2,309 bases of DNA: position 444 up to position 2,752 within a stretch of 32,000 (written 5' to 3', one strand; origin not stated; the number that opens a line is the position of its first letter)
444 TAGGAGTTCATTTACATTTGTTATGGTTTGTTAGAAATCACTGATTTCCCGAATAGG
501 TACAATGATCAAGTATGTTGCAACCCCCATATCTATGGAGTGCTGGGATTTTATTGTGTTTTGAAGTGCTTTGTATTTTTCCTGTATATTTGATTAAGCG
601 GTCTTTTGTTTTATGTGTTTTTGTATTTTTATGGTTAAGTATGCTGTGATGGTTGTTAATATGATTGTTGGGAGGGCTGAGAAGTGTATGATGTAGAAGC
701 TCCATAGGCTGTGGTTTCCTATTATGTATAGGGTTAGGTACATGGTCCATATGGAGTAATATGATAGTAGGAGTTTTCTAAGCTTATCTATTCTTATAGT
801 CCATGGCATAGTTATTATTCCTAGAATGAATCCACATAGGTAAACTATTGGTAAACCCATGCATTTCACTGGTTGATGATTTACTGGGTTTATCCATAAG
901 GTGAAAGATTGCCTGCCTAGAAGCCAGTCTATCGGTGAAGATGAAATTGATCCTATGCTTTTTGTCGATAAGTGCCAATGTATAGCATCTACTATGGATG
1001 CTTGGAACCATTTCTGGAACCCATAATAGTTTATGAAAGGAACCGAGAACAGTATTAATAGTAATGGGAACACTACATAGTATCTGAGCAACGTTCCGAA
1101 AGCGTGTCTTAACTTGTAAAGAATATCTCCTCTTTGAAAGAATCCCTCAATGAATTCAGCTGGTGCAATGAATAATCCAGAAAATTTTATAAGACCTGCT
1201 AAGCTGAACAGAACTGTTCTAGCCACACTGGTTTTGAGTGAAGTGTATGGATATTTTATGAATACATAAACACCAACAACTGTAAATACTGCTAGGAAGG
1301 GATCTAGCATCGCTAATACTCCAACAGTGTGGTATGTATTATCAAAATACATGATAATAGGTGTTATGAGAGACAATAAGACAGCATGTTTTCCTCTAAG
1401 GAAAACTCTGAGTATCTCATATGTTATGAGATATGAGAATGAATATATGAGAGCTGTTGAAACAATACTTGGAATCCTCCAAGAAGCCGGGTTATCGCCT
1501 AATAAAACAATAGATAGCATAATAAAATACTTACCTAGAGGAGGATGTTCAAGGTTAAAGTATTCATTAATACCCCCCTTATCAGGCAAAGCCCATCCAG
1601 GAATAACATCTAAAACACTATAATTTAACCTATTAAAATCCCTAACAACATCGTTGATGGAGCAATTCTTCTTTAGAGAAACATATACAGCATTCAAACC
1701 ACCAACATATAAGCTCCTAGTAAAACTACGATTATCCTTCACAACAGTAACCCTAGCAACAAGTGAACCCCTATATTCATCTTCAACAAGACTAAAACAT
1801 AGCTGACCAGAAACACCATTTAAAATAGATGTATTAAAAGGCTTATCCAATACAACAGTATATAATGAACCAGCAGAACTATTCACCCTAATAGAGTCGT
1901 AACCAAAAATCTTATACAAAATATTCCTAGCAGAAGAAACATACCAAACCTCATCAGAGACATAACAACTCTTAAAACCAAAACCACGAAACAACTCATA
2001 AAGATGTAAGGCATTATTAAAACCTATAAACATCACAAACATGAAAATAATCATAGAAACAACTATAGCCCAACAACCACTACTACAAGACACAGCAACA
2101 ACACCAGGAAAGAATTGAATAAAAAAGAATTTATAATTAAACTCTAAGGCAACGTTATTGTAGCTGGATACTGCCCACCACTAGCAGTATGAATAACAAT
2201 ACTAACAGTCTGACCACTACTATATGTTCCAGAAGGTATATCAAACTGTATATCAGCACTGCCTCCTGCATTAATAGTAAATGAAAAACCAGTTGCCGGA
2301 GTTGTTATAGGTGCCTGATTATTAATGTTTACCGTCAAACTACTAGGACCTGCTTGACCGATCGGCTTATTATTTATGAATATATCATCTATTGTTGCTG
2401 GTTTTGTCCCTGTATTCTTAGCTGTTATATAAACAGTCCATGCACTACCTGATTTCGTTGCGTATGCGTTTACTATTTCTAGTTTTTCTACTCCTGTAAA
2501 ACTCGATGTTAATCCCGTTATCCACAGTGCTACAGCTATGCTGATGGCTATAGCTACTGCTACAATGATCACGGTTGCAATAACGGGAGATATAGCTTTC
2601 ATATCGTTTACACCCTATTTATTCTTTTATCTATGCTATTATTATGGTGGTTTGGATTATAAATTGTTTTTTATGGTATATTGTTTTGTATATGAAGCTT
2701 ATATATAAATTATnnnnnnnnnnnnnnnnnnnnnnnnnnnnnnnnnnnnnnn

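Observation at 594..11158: Atypical type IV pilus-like locus: divergent ATPase plus a seven-gene platform/pilin/glycosyltransferase operon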

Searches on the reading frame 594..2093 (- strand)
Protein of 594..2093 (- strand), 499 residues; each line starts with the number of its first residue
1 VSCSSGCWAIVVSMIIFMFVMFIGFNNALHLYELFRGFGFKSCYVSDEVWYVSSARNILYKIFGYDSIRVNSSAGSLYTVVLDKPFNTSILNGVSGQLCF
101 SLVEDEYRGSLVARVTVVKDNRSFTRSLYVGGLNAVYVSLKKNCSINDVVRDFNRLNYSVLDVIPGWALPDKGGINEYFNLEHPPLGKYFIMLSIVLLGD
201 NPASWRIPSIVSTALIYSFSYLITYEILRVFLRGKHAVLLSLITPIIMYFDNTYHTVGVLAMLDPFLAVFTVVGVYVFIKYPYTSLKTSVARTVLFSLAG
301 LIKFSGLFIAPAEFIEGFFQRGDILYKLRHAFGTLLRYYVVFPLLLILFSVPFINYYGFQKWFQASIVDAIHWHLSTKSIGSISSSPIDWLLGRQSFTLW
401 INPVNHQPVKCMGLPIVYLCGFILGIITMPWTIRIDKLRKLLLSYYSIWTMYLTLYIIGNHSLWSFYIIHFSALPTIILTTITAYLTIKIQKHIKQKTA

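Call 3: search_protein_families(library=pfam, proteins=[window:594-2093:-], max_evalue=1)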
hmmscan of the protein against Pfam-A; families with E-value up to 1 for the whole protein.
window:594-2093:- (499 aa): 2 families
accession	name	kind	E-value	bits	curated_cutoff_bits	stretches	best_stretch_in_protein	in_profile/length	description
PF02366.24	PMT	-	7.7e-08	32.6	22.7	1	176-357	38-234/245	Dolichyl-phosphate-mannose-protein mannosyltransferase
PF13231.12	PMT_2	-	0.00011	22.9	26.1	1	183-320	2-132/160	Dolichyl-phosphate-mannose-protein mannosyltransferase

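Call 4: search_protein_families(library=ncbifam, proteins=[window:594-2093:-], max_evalue=1)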
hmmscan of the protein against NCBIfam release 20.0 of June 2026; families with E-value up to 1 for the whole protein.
window:594-2093:- (499 aa): 1 family
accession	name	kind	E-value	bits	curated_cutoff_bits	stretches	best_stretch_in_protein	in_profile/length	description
NF009784.2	PRK13279.1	equivalog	9.4e-06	24.5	567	1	167-302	48-171/539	lipid IV(A) 4-amino-4-deoxy-L-arabinosyltransferase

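Call 57: find_related_loci(query=window:594-2093:-, collection=metagenome_contigs, flank=4000)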
Query window:594-2093:- (499 aa) in metagenome_contigs; peptide patterns used: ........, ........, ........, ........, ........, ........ (x = any residue, [..] = any of these).
72 stretches matched a pattern; 1 encode a relative of the query (tblastn E <= 1e-3); 1 distinct loci.
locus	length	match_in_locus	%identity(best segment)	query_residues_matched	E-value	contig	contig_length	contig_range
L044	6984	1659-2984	32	11-485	9e-49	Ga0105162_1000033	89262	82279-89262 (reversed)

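Call 86: find_encoding_contigs(protein=window:597-2093:-, flank=6000, max_places=2)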
Protein seq(499 aa) (499 aa): 1 contig read that carries it; 1 place shown.
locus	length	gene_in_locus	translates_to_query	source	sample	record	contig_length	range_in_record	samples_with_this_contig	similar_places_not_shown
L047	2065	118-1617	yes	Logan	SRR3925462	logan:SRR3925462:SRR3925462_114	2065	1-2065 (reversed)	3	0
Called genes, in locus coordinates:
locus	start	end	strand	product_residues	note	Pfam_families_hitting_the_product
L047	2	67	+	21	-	?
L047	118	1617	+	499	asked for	PF02366:PMT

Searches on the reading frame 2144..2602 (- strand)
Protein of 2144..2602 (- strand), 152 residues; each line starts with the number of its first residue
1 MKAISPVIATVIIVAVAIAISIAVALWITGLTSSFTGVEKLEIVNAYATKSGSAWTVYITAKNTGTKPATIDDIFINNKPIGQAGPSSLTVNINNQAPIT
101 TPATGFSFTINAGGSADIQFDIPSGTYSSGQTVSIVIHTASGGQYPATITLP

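Call 3: search_protein_families(library=pfam, proteins=[window:2144-2602:-], max_evalue=1)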
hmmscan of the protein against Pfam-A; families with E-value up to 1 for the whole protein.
window:2144-2602:- (152 aa): 4 families
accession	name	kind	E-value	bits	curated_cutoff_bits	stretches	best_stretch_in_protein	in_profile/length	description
PF07790.16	Pilin_N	-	0.00028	22.1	25.2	1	2-62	1-59/78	Archaeal Type IV pilin, N-terminal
PF09624.15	DUF2393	-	0.0061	17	26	1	8-135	17-141/146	Protein of unknown function (DUF2393)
PF07705.17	CARDB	-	0.2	12.4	22.7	0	44-87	10-50/101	CARDB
PF13584.12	BatD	-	0.24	12.5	24.1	0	39-66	42-68/92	BatD DUF11 like domain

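Call 4: search_protein_families(library=ncbifam, proteins=[window:2144-2602:-], max_evalue=1)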
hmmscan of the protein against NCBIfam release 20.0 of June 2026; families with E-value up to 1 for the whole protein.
window:2144-2602:- (152 aa): 3 families
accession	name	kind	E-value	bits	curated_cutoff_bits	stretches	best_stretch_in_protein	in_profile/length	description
NF046073.1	UpsA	equivalog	6.1e-08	32.9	130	1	1-142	1-125/136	pilin subunit UpsA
TIGR02537.2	arch_flag_Nterm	domain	0.00031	20.2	20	1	2-31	3-32/33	archaellin/type IV pilin N-terminal domain-containing protein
TIGR01638.1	Atha_cystat_rel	paralog_domain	0.1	12.7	32.05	1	35-61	31-56/94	Arabidopsis thaliana cystatin-related protein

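Call 33: search_solved_structures(query=window:2144-2602:-, max_evalue=10, show_alignments=3)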
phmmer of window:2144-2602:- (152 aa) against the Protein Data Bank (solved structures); distinct sequences matched with E-value up to 10: 9.
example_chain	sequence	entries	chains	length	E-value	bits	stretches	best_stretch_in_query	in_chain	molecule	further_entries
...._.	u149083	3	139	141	4.4e-05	26.7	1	7-122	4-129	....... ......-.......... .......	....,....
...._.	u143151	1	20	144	0.0016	21.7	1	2-79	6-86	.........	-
5kyh_A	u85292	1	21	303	0.014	18.6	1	4-39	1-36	Iho670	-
8tib_A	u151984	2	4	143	0.2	14.9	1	2-134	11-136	DUF973 family protein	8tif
5zvs_2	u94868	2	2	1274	1.2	12.3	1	102-142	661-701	VP2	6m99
8fjk_A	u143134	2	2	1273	1.3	12.3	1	102-142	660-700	RNA-directed RNA polymerase VP2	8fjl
8gi2_A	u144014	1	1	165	2.3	11.4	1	2-65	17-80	Natrinema pilin, PilA2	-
3j1r_A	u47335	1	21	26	2.8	11.2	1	4-28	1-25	archaeal adhesion filament core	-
8fj5_A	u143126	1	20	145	4.5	10.5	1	3-134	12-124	Pilin_N domain-containing protein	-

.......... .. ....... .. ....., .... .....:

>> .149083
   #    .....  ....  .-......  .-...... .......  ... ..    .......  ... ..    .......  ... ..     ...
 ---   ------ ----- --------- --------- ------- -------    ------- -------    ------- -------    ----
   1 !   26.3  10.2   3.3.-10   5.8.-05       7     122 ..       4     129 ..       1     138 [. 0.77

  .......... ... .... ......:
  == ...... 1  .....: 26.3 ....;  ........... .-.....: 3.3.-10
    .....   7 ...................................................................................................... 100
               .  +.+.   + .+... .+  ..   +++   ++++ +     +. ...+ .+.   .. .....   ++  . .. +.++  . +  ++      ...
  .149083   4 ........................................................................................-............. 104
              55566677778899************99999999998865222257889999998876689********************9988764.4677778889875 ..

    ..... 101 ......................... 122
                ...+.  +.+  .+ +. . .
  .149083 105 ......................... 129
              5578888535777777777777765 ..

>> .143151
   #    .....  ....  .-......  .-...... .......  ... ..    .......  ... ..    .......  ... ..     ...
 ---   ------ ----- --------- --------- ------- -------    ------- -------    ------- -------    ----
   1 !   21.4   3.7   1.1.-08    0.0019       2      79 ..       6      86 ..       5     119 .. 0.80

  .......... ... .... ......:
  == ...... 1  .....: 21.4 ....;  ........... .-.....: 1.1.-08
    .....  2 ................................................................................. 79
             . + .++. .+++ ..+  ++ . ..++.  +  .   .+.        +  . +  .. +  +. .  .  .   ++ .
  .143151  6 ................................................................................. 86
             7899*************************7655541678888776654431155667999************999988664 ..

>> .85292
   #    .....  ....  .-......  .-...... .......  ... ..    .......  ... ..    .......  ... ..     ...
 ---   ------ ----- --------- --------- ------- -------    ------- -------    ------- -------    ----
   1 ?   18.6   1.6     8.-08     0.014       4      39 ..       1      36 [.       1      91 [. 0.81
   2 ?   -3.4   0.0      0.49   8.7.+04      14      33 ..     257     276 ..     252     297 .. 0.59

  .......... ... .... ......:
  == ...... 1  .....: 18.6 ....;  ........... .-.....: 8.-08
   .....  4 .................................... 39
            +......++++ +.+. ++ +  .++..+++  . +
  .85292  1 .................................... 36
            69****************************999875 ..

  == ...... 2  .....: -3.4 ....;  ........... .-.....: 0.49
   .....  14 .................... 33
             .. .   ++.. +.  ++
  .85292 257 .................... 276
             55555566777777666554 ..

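Call 83: find_encoding_contigs(protein=window:2144-2602:-, flank=10000, max_places=2)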
Protein window:2144-2602:- (152 aa): no gene with exactly this product is on record in the collection.
